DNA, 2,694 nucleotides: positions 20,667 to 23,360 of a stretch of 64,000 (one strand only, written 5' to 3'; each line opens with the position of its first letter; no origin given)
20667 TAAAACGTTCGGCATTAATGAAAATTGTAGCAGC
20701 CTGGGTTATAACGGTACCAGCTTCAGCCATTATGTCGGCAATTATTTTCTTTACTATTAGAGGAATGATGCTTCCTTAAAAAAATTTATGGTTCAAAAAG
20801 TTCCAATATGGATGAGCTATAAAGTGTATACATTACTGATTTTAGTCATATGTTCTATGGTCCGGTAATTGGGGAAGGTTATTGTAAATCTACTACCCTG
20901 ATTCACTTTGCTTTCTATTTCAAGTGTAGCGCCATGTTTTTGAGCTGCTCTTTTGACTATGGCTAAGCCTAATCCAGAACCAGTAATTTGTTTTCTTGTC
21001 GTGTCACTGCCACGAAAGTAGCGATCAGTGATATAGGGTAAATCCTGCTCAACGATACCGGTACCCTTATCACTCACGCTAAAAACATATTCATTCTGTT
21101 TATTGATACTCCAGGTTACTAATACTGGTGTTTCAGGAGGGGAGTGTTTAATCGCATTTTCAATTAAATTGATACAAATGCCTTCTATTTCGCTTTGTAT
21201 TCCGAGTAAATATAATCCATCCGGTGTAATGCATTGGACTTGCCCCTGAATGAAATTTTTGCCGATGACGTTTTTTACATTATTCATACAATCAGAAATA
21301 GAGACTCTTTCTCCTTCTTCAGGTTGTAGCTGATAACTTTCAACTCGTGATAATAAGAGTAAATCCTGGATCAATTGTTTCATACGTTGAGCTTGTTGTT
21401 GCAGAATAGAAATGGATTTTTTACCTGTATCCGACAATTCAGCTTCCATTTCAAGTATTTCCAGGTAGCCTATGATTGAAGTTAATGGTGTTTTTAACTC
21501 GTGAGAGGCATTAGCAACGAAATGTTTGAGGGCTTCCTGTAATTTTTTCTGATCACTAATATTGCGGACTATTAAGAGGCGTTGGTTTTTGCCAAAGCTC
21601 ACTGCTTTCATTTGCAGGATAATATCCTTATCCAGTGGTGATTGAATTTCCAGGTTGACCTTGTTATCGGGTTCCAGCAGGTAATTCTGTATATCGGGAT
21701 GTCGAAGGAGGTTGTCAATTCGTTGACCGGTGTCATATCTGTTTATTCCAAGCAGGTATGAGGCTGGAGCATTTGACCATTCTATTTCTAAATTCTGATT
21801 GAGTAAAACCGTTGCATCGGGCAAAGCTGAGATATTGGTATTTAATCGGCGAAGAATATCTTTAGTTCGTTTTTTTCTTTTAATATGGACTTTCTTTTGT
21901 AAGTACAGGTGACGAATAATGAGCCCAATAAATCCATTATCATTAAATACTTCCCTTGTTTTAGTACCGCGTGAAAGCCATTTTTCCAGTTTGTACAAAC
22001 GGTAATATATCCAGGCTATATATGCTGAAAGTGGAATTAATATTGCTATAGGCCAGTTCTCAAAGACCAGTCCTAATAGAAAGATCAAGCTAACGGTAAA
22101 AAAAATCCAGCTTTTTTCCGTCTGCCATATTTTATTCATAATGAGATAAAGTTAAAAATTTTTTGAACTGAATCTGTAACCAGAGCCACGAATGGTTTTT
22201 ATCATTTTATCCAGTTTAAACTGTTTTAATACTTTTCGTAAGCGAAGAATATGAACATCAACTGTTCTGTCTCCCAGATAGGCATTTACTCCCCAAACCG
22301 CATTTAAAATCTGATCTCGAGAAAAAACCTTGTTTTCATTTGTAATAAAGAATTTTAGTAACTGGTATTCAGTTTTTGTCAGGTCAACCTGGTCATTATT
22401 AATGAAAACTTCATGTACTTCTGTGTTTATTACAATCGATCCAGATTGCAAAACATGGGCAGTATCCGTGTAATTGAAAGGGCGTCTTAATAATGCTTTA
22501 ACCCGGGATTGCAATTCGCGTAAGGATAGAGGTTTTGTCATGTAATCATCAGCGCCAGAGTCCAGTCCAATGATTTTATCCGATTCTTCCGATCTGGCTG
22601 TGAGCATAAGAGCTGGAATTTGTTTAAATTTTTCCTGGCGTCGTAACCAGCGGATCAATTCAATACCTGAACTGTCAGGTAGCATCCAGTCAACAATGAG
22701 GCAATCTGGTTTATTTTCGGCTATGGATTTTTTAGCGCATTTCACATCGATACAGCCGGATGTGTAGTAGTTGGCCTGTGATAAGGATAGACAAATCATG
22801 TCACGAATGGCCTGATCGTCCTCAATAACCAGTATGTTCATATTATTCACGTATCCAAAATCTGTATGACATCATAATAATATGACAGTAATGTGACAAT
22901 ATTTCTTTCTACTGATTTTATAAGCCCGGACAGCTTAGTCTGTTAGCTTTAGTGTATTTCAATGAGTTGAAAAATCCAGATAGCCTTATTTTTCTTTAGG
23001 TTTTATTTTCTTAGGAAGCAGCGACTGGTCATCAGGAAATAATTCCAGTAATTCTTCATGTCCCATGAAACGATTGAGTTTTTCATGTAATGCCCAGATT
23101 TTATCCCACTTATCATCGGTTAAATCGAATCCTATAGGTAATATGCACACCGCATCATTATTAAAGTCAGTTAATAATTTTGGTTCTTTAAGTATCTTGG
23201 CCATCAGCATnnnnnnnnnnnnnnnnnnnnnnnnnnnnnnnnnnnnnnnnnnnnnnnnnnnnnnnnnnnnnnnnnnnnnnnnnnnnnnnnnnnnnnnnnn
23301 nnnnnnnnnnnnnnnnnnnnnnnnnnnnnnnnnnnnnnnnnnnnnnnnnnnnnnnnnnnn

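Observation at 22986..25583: Acyltransferase plus alpha/beta-hydrolase fusion (780 aa) and overlapping 74 aa ORF immediately upstream of phoB-phoR: candidate phosphate-starvation lipid-remodelling enzyme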

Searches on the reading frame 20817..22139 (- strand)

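Call 3: search_protein_families(library=pfam, proteins=[window:20817-22139:-], max_evalue=0.01)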
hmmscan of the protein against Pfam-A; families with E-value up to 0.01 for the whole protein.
window:20817-22139:- (440 aa): 5 families
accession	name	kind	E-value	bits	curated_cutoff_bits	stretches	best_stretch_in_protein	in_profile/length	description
PF02518.31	HATPase_c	-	1.9e-25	89.9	26.4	1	317-424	5-109/111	Histidine kinase-, DNA gyrase B-, and HSP90-like ATPase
PF00512.31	HisKA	-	5.6e-21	74.8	26.9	1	204-268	2-65/66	His Kinase A (phospho-acceptor) domain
PF11808.13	PhoR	-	7.5e-12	45.9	27.1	1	5-90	2-86/86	Phosphate regulon sensor protein PhoR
PF14501.12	HATPase_c_5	-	0.0005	20.4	22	1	319-411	7-91/102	GHKL domain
PF13589.12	HATPase_c_3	-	0.0032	18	25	1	319-422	4-103/137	Histidine kinase-, DNA gyrase B-, and HSP90-like ATPase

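Call 4: search_protein_families(library=ncbifam, proteins=[window:20817-22139:-], max_evalue=0.01)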
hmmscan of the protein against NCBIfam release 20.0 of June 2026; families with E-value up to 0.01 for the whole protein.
window:20817-22139:- (440 aa): 81 families (the best 25 are shown)
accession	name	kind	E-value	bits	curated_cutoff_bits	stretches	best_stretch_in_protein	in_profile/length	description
TIGR02966.1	phoR_proteo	equivalog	1.9e-89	300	334.2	1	95-422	4-333/333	phosphate regulon sensor histidine kinase PhoR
NF008235.0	PRK11006.1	equivalog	4.6e-76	256.4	390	1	12-425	14-424/431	phosphate regulon sensor histidine kinase PhoR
NF046044.1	PnpS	equivalog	2.9e-61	207.6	400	1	83-423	41-390/390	two-component system histidine kinase PnpS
NF033092.0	HK_WalK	equivalog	2e-48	165.4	725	1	90-423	251-593/594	cell wall metabolism sensor histidine kinase WalK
NF041735.1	hist_kin_RppB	equivalog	5.8e-41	140.7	400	1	204-423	216-438/438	two-component system sensor histidine kinase RppB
NF040691.1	MtrAB_MtrB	equivalog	3.1e-35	122.2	450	1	191-427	258-495/507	MtrAB system histidine kinase MtrB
NF053855.1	HisKinPhoRBctds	equivalog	2.8e-34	118.5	500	1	175-422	332-581/583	two-component system sensor histidine kinase PhoR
NF047874.1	MASE3_PAS_HK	subfamily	2.9e-34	118.9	560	1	174-431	369-632/655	MASE3 domain-containing sensor histidine kinase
NF008312.0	PRK11100.1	equivalog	2.8e-33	115.5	356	1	202-424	254-474/477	two-component system sensor histidine kinase CreC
NF033093.1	HK_VicK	exception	2.1e-31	109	680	1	189-424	194-435/448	cell wall metabolism sensor histidine kinase VicK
NF008468.0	PRK11360.1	equivalog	2.1e-30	105.7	646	1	188-426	371-610/616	two-component system sensor histidine kinase AtoS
NF038297.2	hybrid_HK_HrmK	equivalog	2.6e-30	105.6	725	1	198-431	228-464/607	hybrid histidine kinase/response regulator HrmK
NF033091.0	HK_VanS_ACDEFG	equivalog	6.9e-29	100.9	400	1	159-422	27-292/293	vancomycin resistance histidine kinase VanS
TIGR01386.1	cztS_silS_copS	subfamily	1.6e-28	99.9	292.55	1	204-423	241-457/457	heavy metal sensor histidine kinase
TIGR02956.1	TMAO_torS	equivalog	1.6e-28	99.4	676.5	1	201-424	461-682/967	TMAO reductase system sensor histidine kinase/response regulator TorS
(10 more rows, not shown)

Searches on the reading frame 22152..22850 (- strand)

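Call 3: search_protein_families(library=pfam, proteins=[window:22152-22850:-], max_evalue=0.01)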
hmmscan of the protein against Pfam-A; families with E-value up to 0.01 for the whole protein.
window:22152-22850:- (232 aa): 2 families
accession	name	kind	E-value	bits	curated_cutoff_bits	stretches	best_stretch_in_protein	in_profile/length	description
PF00486.34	Trans_reg_C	-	1.6e-25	89.4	26.2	1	153-227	2-77/77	Transcriptional regulatory protein, C terminal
PF00072.30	Response_reg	-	2.7e-23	82.7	30.2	1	6-117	1-110/111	Response regulator receiver domain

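Call 4: search_protein_families(library=ncbifam, proteins=[window:22152-22850:-], max_evalue=0.01)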
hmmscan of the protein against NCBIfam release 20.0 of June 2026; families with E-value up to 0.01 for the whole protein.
window:22152-22850:- (232 aa): 95 families (the best 25 are shown)
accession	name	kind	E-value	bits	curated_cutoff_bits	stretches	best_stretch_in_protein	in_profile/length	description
TIGR02154.1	PhoB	equivalog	4e-83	278.1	296.2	1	4-228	3-226/226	phosphate regulon transcriptional regulator PhoB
NF007546.0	PRK10161.1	equivalog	7.1e-69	231.9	471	1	5-230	4-228/229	phosphate response regulator transcription factor PhoB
NF040689.1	MtrAB_MtrA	equivalog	9.1e-56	188.6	300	1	6-226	1-217/219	MtrAB system response regulator MtrA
NF053854.1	RespRegPhoBBctds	equivalog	1.1e-55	188.4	270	1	6-227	1-224/225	two-component system response regulator PhoB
NF008296.0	PRK11083.1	equivalog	3.3e-55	187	273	1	1-228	1-226/228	two-component system response regulator CreB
NF041734.1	resp_reg_RppA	equivalog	1.6e-51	174.9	250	1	4-228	1-228/229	two-component system response regulator RppA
NF045944.1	ResRegRpaBCyano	equivalog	1.9e-50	171.4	330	1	7-227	1-227/229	response regulator transcription factor RpaB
NF033117.2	vanR_ACDEGLN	exception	1e-47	162.6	350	1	6-226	1-224/226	VanR-ABDEGLN family response regulator transcription factor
NF007982.1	PRK10710.1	equivalog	1.2e-47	162.5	380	1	3-229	7-229/235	envelope stress response regulator BaeR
NF040534.1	resp_reg_YycF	equivalog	1.4e-46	158.6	340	1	5-227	2-227/231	response regulator YycF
NF041733.1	resp_reg_CseB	equivalog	9e-46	156.1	350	1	5-228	2-227/228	two-component system response regulator CseB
NF033120.0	vanR_FM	exception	7e-45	153.4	460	1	1-228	1-230/231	vancomycin resistance response regulator transcription factor, VanR-F/VanR-M family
NF041209.1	resp_regPieR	equivalog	3.9e-44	151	450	1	4-228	1-228/231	two component system response regulator PieR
NF007928.2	PRK10643.1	equivalog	4.2e-44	150.8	330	1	4-226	1-215/216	two-component system response regulator PmrA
NF008078.0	PRK10816.1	equivalog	1.4e-43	149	336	1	4-228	1-221/223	two-component system response regulator PhoP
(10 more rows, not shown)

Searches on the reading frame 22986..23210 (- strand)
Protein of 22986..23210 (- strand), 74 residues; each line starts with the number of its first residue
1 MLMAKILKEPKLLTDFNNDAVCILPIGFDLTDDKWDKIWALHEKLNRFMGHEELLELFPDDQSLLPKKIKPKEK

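Call 3: search_protein_families(library=pfam, proteins=[window:22986-23210:-], max_evalue=0.01)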
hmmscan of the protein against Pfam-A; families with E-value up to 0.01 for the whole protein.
window:22986-23210:- (74 aa): 0 families

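Call 4: search_protein_families(library=ncbifam, proteins=[window:22986-23210:-], max_evalue=0.01)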
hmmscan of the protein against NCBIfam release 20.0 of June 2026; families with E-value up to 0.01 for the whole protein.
window:22986-23210:- (74 aa): 0 families

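Call 36: find_homologous_proteins(query=window:22986-23204:-, max_evalue=0.001)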
Query window:22986-23204:- (72 aa): 29 proteins with E <= 0.001 among 29 candidates.
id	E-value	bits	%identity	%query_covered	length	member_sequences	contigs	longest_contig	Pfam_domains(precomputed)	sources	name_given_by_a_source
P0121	1.5e-41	157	100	100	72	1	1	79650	-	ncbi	-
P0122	1.3e-39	151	93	100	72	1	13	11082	-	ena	-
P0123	2.6e-38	147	93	97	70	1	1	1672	-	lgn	-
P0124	7.4e-37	142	86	99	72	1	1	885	-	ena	-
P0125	7.6e-37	142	91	97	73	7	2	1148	-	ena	-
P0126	4.3e-36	140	87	99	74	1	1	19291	-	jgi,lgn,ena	-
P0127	1.6e-34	135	86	99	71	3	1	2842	-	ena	-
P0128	6.6e-34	133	83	100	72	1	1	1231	-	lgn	-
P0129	7.4e-32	126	85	92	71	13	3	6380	-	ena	-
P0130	1.1e-31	126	80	99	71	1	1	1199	-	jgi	jgi:hypothetical protein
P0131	6.0e-31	123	76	97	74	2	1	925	-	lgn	-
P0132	6.4e-31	123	90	72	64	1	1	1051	-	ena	-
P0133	1.8e-30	122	78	94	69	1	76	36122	-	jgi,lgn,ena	jgi:hypothetical protein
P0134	2.2e-30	122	78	94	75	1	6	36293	-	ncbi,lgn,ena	-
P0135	2.5e-29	118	75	99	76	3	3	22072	-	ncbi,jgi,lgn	jgi:hypothetical protein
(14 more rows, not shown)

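Call 82: search_solved_structures(query=A5, max_evalue=10)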
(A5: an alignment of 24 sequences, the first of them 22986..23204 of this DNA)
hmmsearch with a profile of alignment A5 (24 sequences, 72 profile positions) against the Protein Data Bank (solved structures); distinct sequences matched with E-value up to 10: 2.
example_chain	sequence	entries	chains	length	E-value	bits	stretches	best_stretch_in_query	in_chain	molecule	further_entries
23or_B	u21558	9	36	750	0.95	12.7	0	32-59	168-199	Retron Eco8 OLD nuclease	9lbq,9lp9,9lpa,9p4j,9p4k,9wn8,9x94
1im8_A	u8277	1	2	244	1.2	12.4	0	11-52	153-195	YecO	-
